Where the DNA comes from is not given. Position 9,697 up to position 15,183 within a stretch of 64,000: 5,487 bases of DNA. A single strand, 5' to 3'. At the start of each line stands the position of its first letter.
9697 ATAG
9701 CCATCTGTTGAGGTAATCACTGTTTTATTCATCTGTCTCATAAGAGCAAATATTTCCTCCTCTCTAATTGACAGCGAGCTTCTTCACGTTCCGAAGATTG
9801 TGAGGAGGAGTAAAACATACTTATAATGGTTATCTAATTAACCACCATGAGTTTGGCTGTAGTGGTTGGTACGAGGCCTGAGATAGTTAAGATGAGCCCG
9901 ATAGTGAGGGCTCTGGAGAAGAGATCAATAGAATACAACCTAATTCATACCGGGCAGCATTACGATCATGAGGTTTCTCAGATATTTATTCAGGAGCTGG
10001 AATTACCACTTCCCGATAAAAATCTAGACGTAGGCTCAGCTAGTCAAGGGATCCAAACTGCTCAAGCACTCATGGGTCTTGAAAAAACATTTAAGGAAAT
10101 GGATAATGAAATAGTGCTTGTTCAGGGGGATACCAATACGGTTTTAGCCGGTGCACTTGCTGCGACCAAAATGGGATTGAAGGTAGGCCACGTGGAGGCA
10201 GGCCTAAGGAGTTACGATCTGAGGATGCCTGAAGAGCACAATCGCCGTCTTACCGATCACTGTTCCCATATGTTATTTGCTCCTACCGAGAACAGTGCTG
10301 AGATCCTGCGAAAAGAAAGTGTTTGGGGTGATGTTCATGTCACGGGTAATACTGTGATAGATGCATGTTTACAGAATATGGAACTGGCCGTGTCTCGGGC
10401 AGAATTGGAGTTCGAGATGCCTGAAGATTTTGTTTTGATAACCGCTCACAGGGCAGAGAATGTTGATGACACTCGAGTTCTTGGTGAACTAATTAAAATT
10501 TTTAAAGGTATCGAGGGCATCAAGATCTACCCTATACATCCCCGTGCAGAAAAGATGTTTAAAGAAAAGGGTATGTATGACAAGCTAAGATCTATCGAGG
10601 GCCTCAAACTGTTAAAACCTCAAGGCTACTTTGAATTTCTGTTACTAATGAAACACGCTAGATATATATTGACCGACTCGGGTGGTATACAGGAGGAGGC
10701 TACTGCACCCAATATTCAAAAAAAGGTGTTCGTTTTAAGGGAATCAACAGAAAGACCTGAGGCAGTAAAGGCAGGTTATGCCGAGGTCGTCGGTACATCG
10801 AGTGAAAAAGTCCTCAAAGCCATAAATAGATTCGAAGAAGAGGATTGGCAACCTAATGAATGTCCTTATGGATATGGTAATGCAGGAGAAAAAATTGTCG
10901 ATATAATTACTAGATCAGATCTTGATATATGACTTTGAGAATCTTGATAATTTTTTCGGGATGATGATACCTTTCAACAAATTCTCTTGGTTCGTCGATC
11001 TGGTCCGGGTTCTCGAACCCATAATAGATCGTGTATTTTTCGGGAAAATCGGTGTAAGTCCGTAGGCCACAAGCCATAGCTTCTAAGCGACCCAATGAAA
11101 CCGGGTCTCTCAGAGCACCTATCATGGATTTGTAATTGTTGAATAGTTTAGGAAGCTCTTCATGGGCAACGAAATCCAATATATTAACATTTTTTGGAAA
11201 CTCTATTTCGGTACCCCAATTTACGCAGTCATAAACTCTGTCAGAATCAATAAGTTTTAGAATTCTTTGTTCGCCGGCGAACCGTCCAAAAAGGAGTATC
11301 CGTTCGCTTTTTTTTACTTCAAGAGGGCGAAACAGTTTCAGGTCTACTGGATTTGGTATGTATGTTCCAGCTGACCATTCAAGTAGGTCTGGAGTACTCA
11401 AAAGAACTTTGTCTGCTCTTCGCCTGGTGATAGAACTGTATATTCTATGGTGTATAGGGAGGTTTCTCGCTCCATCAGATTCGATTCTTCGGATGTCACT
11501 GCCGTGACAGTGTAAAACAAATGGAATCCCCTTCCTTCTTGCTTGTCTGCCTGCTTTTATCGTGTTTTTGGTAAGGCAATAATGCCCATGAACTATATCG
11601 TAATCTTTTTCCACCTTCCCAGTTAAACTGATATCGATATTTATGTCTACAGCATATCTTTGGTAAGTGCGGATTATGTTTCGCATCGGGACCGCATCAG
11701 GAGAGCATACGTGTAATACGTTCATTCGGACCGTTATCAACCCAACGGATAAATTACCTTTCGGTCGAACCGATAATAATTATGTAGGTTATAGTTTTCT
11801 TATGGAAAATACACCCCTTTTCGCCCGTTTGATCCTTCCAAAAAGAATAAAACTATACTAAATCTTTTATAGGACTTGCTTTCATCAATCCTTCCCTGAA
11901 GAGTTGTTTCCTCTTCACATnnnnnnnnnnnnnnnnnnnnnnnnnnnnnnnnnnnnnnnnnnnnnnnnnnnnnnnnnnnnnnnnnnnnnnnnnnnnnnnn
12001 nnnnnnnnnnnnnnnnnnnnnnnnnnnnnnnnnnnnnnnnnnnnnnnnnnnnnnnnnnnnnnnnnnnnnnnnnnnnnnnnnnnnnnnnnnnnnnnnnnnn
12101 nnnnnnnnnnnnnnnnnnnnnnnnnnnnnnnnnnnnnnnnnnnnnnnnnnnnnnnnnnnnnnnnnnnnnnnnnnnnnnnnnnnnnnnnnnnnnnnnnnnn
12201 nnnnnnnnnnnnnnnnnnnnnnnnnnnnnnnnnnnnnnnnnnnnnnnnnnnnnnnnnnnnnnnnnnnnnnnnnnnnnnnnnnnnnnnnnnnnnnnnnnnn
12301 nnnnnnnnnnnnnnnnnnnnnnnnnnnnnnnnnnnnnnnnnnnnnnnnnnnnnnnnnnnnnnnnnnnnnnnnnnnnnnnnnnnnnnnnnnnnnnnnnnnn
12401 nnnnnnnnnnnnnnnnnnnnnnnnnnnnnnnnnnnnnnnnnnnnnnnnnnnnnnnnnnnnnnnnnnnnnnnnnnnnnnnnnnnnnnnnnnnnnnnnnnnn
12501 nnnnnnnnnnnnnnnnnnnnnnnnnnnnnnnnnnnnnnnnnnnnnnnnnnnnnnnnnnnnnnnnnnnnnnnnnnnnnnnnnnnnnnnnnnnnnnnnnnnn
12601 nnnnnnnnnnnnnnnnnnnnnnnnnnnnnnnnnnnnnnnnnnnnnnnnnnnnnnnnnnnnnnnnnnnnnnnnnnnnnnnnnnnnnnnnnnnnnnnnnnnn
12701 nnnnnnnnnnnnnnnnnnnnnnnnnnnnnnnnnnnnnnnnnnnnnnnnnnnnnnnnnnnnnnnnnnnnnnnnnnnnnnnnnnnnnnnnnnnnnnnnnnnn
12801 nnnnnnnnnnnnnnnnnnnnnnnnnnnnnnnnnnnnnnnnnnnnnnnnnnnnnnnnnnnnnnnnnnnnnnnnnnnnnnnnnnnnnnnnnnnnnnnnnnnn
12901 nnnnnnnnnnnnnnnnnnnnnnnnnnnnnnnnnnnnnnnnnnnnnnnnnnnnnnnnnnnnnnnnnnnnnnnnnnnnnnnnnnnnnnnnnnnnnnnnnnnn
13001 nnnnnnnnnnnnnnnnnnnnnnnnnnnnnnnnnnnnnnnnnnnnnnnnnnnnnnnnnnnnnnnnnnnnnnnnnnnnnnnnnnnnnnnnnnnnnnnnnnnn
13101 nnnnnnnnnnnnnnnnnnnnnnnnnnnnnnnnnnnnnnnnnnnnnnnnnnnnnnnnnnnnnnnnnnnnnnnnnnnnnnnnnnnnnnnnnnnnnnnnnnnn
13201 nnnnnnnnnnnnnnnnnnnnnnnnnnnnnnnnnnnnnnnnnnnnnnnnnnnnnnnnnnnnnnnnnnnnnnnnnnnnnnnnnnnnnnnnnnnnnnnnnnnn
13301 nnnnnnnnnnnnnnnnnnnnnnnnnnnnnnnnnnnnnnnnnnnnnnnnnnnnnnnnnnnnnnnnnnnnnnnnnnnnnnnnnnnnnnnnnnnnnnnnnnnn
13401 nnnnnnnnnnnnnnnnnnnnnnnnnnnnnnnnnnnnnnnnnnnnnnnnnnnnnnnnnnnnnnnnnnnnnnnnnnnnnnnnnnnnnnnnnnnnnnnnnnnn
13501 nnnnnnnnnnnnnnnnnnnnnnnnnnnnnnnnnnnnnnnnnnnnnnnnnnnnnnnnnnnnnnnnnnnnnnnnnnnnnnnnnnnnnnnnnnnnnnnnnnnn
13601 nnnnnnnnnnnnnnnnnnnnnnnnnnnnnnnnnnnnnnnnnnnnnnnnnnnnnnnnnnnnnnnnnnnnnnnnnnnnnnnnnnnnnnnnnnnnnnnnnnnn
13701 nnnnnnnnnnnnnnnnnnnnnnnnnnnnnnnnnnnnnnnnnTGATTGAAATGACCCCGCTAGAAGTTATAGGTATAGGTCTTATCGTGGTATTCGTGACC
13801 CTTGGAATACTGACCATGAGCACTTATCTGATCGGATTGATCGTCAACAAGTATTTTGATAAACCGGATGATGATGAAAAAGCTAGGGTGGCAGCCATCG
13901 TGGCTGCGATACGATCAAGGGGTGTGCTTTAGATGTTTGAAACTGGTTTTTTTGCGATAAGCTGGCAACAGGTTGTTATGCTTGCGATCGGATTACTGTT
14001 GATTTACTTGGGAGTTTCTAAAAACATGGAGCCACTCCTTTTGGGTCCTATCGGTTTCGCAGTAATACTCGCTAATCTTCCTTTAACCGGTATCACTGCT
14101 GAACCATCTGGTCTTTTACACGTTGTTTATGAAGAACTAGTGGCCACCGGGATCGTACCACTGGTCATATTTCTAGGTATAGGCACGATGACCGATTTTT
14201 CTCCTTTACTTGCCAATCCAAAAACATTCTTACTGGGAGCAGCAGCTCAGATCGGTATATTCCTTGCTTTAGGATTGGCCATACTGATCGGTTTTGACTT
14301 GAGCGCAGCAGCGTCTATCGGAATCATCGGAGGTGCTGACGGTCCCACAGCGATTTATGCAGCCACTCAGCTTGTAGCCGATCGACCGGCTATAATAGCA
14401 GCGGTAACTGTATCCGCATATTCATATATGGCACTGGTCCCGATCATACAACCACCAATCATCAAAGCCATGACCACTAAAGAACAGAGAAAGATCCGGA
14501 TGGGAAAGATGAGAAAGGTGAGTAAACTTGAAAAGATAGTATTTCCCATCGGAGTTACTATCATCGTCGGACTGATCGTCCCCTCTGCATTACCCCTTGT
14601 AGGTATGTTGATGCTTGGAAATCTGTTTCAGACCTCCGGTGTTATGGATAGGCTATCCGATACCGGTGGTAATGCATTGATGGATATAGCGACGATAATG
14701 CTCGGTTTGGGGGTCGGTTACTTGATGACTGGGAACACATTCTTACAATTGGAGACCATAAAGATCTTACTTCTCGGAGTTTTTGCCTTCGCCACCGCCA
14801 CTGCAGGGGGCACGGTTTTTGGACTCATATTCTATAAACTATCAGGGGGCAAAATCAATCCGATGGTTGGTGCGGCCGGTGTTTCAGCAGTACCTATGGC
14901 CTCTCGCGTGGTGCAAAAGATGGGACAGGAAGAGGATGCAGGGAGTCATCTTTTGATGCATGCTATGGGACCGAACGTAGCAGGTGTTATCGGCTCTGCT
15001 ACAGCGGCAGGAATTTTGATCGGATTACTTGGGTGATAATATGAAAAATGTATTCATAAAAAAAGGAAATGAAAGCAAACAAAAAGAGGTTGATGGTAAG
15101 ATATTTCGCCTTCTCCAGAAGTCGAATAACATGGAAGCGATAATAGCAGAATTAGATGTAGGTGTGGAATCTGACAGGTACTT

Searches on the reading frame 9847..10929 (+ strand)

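Call 35: search_protein_families(library=pfam, proteins=[window:9847-10929:+], max_evalue=0.0001)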
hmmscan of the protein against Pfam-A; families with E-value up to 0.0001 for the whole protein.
window:9847-10929:+ (361 aa): 1 family
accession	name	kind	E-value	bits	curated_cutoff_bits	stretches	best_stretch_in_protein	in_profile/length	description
PF02350.25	Epimerase_2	-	6.2e-99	331.6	30.6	1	22-354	2-346/347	UDP-N-acetylglucosamine 2-epimerase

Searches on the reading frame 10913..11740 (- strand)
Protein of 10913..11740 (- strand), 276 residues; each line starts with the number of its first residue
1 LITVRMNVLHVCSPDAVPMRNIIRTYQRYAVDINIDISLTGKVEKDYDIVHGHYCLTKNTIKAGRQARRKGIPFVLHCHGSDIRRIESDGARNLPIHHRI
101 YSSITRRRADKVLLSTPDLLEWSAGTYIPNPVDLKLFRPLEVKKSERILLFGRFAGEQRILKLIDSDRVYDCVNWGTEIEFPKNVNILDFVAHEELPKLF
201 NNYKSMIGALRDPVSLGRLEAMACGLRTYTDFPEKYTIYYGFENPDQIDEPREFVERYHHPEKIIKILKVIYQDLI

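Call 35: search_protein_families(library=pfam, proteins=[window:10913-11740:-], max_evalue=0.0001)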
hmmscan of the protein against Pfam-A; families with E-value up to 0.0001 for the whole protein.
window:10913-11740:- (276 aa): 3 families
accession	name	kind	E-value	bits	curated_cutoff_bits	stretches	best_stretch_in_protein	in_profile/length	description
PF13579.12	Glyco_trans_4_4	-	1.5e-07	32.3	29.7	1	44-127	69-146/158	Glycosyl transferase 4-like domain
PF13439.12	Glyco_transf_4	-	1.7e-06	28.6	28.5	1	44-134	69-168/170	Glycosyltransferase Family 4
PF13477.12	Glyco_trans_4_2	-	5.4e-05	23.8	23.4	0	46-113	74-136/139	Glycosyl transferase 4-like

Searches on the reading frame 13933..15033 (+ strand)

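Call 35: search_protein_families(library=pfam, proteins=[window:13933-15033:+], max_evalue=0.0001)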
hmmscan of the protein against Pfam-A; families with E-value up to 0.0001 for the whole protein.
window:13933-15033:+ (367 aa): 1 family
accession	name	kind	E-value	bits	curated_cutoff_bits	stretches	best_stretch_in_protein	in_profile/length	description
PF03977.18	OAD_beta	-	6.8e-144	479.6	31.6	1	12-365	1-348/349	Na+-transporting oxaloacetate decarboxylase beta subunit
